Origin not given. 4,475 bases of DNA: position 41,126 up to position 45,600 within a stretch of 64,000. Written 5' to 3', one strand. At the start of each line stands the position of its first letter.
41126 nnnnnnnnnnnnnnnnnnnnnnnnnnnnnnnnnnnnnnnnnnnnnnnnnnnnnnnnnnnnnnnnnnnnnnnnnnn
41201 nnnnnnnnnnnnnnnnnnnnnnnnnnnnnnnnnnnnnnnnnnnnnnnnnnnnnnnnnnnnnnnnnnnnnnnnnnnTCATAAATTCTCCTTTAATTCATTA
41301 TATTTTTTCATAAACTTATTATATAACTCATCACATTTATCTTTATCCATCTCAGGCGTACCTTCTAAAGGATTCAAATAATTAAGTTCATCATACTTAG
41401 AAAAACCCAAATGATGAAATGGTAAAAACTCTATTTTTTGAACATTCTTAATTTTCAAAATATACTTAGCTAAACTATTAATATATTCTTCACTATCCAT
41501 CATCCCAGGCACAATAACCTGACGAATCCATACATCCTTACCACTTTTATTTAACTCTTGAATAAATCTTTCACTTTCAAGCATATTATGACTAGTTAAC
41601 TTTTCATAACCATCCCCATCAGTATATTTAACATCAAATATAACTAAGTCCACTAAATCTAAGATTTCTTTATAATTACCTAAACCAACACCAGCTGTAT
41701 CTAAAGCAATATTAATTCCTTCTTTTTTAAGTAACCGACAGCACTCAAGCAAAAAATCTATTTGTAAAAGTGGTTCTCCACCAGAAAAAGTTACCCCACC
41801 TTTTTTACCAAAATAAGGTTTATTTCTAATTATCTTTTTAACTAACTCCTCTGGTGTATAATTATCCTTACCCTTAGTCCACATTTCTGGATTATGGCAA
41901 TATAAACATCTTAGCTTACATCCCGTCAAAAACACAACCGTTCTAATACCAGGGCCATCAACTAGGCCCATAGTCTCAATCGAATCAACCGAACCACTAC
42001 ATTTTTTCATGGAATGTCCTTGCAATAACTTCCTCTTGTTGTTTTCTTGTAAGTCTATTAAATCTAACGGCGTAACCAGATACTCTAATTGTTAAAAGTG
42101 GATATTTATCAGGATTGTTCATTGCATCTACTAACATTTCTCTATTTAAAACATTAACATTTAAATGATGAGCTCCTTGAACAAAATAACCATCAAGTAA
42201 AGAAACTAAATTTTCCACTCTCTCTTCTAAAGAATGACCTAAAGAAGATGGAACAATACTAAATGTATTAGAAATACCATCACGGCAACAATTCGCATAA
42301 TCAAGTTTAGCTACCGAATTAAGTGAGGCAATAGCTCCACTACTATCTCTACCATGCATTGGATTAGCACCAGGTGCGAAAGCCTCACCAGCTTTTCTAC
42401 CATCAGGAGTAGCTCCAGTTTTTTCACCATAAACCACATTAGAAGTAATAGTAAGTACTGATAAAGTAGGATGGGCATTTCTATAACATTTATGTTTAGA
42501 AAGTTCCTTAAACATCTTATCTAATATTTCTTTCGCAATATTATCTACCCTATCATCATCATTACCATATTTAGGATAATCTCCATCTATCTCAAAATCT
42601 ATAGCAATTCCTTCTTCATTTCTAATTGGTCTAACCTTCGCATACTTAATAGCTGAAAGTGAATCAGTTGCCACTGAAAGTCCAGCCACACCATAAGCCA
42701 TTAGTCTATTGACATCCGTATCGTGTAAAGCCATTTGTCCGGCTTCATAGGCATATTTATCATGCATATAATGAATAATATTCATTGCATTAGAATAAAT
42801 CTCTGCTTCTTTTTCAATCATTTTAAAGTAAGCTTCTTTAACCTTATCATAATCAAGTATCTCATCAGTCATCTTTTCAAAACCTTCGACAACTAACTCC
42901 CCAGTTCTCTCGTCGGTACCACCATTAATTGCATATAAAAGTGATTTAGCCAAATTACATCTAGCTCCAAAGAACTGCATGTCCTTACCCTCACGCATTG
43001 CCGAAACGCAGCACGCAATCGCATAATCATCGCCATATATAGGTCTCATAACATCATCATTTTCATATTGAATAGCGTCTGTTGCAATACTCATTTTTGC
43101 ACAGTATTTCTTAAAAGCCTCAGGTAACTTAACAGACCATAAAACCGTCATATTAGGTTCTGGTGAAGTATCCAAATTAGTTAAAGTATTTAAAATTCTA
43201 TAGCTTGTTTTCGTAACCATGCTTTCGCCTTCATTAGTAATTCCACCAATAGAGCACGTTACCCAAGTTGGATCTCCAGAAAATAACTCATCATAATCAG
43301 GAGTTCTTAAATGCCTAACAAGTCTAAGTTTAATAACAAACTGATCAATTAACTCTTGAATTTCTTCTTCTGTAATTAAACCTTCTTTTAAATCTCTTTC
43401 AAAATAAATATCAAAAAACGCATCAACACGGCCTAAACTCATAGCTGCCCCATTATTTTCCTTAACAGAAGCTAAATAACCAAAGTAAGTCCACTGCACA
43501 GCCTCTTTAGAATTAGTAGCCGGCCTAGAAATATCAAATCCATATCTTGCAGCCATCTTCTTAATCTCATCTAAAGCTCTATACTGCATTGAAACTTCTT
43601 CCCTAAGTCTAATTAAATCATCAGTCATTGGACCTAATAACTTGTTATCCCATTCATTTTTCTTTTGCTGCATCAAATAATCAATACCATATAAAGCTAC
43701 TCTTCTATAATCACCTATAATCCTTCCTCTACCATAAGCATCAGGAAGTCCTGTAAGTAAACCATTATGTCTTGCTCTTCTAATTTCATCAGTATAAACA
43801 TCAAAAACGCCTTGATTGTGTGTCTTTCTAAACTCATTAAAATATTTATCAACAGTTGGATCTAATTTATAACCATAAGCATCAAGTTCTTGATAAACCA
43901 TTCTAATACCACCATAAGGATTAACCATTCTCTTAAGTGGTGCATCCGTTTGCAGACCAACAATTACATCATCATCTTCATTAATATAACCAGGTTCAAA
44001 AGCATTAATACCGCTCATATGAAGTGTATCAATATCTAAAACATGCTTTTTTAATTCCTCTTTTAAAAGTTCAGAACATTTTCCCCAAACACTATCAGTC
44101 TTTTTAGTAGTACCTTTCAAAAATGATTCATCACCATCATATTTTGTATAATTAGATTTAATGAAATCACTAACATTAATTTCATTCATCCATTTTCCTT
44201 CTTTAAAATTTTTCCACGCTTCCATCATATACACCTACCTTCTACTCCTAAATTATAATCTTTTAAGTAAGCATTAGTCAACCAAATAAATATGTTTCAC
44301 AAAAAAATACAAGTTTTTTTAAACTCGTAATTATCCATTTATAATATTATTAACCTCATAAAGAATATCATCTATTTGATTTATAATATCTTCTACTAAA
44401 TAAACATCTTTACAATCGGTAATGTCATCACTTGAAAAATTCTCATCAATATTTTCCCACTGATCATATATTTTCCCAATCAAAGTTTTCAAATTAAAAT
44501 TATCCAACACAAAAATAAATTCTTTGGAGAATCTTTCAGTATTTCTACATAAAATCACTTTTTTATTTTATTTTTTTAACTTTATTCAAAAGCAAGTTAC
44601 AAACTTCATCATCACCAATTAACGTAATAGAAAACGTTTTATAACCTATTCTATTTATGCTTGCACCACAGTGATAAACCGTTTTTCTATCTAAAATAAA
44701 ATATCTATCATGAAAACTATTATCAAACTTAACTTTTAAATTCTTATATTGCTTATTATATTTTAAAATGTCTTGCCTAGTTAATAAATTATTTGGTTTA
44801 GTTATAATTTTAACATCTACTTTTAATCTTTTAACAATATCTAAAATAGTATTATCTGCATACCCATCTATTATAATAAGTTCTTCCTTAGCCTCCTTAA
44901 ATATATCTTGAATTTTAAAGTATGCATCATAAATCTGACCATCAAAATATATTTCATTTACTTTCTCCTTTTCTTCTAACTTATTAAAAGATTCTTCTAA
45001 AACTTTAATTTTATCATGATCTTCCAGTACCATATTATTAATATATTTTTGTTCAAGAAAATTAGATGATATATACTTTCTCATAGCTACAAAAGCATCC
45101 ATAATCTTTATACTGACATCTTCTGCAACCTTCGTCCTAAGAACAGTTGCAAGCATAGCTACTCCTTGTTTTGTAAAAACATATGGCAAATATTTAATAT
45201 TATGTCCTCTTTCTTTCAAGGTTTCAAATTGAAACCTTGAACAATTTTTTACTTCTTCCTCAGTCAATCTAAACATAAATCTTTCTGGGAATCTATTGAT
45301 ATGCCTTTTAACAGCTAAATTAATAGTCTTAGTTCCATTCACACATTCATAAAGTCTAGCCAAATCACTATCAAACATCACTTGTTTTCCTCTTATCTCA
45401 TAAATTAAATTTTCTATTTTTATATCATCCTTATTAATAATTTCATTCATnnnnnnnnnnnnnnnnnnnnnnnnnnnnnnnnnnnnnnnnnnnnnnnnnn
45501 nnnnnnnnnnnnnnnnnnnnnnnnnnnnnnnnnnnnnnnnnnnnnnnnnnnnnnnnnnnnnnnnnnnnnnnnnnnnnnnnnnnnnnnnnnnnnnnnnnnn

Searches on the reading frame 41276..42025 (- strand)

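Call 98: search_protein_families(library=pfam, proteins=[window:41276-42025:-], max_evalue=0.00001)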
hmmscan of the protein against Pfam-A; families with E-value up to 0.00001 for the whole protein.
window:41276-42025:- (249 aa): 2 families
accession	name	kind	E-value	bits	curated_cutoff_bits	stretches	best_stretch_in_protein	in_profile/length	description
PF04055.27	Radical_SAM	-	1.7e-20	74.3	29.5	1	31-179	2-158/166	Radical SAM superfamily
PF13353.11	Fer4_12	-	4.1e-19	69.7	22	1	22-136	1-119/137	4Fe-4S single cluster domain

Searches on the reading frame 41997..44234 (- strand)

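Call 98: search_protein_families(library=pfam, proteins=[window:41997-44234:-], max_evalue=0.00001)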
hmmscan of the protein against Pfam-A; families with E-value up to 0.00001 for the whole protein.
window:41997-44234:- (745 aa): 2 families
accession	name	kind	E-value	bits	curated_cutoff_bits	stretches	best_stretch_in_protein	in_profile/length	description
PF02901.20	PFL-like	-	1.9e-208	694.6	24.3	1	17-603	3-647/647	Pyruvate formate lyase-like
PF01228.26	Gly_radical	-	7.9e-36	123.3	22.2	1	619-726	1-106/106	Glycine radical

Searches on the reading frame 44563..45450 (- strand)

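Call 98: search_protein_families(library=pfam, proteins=[window:44563-45450:-], max_evalue=0.00001)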
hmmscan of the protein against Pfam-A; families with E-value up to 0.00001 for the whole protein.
window:44563-45450:- (295 aa): 1 family
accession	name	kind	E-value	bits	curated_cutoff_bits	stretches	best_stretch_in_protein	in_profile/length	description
PF10543.14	ORF6N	-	1.3e-27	96.3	27.8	1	15-103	2-86/86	ORF6N domain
